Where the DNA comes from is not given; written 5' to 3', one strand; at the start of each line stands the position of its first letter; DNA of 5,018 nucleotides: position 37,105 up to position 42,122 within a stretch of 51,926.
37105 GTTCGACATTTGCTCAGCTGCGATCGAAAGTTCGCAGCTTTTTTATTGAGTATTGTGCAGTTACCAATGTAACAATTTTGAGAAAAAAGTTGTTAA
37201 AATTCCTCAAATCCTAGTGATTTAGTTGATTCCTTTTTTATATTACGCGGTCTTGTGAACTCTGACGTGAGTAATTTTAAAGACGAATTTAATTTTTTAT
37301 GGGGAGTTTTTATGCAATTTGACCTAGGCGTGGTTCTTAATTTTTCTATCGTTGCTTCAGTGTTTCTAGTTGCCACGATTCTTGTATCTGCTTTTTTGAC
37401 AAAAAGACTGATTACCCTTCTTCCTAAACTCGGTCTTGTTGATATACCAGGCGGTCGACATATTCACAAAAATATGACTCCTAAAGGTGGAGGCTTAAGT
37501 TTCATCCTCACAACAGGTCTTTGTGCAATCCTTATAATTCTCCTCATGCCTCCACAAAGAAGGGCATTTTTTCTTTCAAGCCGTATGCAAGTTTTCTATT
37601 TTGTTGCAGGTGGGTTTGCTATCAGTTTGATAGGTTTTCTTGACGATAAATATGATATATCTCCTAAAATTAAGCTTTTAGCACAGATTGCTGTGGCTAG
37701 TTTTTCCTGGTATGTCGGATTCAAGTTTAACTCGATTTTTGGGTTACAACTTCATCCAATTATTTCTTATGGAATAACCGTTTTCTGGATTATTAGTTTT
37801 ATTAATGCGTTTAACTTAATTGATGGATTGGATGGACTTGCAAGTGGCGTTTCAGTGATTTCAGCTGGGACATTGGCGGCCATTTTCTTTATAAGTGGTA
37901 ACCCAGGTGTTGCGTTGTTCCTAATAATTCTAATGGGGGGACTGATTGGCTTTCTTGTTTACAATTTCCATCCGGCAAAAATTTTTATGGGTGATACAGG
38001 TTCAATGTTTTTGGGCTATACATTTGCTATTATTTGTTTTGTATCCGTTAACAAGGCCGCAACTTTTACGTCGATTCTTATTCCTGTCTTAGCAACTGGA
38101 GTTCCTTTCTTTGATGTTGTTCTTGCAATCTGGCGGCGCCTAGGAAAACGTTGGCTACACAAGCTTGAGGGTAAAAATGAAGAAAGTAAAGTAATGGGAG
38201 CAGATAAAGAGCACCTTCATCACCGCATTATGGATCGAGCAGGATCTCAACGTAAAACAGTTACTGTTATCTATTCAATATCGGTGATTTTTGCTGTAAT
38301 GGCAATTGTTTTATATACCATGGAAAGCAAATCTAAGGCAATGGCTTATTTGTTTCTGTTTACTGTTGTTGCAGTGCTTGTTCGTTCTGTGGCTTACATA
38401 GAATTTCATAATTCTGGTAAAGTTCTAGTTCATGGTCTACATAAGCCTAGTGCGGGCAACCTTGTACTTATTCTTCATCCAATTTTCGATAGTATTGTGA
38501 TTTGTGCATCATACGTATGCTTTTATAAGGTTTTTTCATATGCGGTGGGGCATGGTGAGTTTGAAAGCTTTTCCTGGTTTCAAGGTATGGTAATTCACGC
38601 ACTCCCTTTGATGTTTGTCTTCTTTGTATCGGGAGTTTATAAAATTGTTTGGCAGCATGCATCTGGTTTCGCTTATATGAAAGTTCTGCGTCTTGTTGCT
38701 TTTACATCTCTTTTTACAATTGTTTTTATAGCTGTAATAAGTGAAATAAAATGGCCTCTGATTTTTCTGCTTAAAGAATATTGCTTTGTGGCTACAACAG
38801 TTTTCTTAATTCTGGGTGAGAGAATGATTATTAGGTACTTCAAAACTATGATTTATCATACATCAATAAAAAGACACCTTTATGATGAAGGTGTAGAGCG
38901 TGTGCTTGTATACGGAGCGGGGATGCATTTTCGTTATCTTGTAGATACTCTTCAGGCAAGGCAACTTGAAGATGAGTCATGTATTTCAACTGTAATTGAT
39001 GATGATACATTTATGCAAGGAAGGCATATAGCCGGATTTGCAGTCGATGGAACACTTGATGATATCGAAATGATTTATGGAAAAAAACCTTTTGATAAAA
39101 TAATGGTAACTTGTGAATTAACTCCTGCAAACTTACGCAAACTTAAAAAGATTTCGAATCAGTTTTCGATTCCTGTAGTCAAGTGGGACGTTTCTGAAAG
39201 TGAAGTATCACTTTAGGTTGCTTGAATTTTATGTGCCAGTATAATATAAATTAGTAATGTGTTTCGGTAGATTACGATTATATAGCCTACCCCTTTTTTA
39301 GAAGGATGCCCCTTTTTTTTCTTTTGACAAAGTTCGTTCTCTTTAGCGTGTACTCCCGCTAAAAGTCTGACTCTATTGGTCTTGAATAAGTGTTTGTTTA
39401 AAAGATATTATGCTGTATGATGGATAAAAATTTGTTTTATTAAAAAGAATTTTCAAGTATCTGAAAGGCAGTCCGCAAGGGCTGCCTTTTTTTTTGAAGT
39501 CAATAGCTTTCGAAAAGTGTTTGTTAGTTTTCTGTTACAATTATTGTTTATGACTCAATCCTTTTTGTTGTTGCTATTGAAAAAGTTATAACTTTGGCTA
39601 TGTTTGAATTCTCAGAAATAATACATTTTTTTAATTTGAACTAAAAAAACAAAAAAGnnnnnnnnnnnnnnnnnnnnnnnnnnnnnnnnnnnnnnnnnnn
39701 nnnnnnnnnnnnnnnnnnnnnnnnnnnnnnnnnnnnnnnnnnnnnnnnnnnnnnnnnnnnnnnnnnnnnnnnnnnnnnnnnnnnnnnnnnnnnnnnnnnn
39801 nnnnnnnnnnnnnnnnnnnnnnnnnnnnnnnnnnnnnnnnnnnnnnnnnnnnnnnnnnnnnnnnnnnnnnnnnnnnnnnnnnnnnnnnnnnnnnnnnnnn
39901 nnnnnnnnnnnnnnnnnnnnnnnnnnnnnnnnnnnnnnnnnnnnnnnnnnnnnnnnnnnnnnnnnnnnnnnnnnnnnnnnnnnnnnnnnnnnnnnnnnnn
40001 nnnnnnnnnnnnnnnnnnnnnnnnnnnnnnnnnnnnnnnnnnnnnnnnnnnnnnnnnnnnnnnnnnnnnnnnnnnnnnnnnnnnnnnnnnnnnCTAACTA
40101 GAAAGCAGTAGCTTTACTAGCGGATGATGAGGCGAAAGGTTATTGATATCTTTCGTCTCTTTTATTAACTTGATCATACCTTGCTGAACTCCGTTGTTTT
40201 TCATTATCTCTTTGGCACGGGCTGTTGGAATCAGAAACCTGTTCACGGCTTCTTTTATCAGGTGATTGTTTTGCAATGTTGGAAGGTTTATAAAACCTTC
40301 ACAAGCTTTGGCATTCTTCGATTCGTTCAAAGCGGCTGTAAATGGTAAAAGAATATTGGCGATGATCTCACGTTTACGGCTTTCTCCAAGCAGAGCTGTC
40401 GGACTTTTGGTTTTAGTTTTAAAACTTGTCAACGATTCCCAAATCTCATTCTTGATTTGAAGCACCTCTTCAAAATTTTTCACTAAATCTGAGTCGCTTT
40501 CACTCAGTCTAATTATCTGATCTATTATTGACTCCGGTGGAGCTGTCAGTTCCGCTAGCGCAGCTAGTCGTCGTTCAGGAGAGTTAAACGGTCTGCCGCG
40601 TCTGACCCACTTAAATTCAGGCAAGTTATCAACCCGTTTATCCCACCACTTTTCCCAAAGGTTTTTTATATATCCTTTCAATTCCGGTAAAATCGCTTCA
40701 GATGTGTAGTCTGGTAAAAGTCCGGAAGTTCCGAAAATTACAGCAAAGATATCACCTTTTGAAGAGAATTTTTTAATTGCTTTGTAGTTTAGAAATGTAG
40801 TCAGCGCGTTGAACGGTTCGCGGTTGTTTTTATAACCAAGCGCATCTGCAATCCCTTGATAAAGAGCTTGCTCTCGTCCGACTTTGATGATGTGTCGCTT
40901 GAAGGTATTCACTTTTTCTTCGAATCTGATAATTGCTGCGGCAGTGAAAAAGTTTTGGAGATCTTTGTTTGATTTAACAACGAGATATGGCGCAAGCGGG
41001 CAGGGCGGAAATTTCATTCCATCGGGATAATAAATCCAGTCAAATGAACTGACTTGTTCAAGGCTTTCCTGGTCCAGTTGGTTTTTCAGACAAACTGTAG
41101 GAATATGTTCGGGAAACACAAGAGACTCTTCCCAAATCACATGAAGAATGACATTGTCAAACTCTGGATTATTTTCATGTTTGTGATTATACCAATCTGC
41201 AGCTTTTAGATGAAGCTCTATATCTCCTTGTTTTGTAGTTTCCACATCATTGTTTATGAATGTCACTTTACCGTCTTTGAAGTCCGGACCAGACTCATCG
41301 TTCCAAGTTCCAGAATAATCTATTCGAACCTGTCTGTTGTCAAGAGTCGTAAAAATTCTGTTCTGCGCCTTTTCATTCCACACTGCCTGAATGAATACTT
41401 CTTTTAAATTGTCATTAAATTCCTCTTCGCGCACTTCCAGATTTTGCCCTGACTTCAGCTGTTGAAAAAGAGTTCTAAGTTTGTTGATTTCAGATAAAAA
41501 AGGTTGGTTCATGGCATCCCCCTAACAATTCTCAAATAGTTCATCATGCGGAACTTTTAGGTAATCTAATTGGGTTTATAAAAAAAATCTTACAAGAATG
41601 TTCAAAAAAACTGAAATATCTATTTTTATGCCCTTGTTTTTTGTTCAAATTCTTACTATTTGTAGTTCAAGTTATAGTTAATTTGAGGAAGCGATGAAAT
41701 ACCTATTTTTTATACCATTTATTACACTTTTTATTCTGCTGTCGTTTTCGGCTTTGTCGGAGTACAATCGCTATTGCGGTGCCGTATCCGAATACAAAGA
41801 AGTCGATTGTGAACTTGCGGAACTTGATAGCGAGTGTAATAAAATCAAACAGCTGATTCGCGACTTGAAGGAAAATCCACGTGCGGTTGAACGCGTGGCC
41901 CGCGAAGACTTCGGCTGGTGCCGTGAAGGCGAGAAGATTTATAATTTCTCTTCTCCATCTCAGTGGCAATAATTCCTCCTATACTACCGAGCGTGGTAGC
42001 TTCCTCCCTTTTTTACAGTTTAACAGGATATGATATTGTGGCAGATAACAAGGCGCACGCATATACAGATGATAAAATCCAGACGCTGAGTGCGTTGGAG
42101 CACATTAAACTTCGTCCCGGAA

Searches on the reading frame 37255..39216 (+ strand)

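Call 4: search_protein_families(library=pfam, proteins=[window:37255-39216:+], max_evalue=0.01)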
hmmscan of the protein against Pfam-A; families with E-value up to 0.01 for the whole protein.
window:37255-39216:+ (653 aa): 1 family
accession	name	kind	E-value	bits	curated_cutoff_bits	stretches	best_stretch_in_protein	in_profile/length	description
PF00953.26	Glycos_transf_4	-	7e-40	137.1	27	1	114-263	2-158/160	Glycosyl transferase family 4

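Call 13: search_protein_families(library=ncbifam, proteins=[window:37255-39216:+], max_evalue=0.01)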
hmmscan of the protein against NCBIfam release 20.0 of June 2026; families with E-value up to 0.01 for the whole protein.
window:37255-39216:+ (653 aa): 5 families
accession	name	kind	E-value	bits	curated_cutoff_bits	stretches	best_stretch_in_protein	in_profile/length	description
TIGR02380.1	ECA_wecA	exception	3.1e-38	131.8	326.05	1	35-377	6-334/346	UDP-N-acetylglucosamine--undecaprenyl-phosphate N-acetylglucosaminephosphotransferase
NF053644.1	MraY_archaea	equivalog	2.4e-30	106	450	1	123-351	136-340/340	pseudomurein biosynthesis MraY family phospho-N-acetylmuramoyl-pentapeptide-transferase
TIGR00445.1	mraY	equivalog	1.6e-19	70.5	192.05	1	67-352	27-316/321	phospho-N-acetylmuramoyl-pentapeptide-transferase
TIGR03025.1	EPS_sugtrans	subfamily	2e-08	33.9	295.55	1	411-629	2-206/445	exopolysaccharide biosynthesis polyprenyl glycosylphosphotransferase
TIGR03023.1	WcaJ_sugtrans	equivalog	1.2e-07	31.4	410.75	1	412-638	3-217/453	undecaprenyl-phosphate glucose phosphotransferase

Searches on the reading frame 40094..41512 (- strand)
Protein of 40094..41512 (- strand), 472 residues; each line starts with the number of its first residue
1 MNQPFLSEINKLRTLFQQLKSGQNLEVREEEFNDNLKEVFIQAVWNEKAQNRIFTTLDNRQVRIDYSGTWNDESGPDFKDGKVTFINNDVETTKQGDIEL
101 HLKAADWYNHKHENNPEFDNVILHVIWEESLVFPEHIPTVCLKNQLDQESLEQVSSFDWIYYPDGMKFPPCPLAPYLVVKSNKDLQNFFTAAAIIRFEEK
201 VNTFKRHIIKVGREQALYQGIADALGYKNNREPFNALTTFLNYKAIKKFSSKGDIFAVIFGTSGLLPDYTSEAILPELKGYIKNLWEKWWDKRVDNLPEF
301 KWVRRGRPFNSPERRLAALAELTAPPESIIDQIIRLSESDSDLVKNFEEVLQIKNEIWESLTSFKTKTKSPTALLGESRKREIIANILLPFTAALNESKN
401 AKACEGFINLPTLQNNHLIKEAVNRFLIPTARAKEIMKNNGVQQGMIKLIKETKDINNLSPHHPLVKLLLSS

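Call 13: search_protein_families(library=ncbifam, proteins=[window:40094-41512:-], max_evalue=0.01)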
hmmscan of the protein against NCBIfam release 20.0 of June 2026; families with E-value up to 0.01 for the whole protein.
window:40094-41512:- (472 aa): 0 families

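Call 87: search_protein_families(library=pfam, proteins=[window:40094-41512:-], max_evalue=0.001)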
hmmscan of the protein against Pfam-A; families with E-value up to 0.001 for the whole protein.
window:40094-41512:- (472 aa): 1 family
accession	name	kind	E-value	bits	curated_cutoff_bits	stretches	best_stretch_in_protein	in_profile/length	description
PF11013.13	DUF2851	-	6.4e-56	190.4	25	1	38-409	1-364/375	Protein of unknown function (DUF2851)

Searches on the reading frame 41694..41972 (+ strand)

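Call 87: search_protein_families(library=pfam, proteins=[window:41694-41972:+], max_evalue=0.001)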
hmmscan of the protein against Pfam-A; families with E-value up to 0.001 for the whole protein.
window:41694-41972:+ (92 aa): 2 families
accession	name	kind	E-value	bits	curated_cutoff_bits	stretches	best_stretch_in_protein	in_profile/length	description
PF04977.20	DivIC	-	3.8e-11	43.1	28.9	1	9-86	1-78/80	Septum formation initiator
PF21366.3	TRAFD1-XIAF1_ZnF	-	0.00024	21.3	27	0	15-63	3-40/43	TRAFD1/XAF1, zinc finger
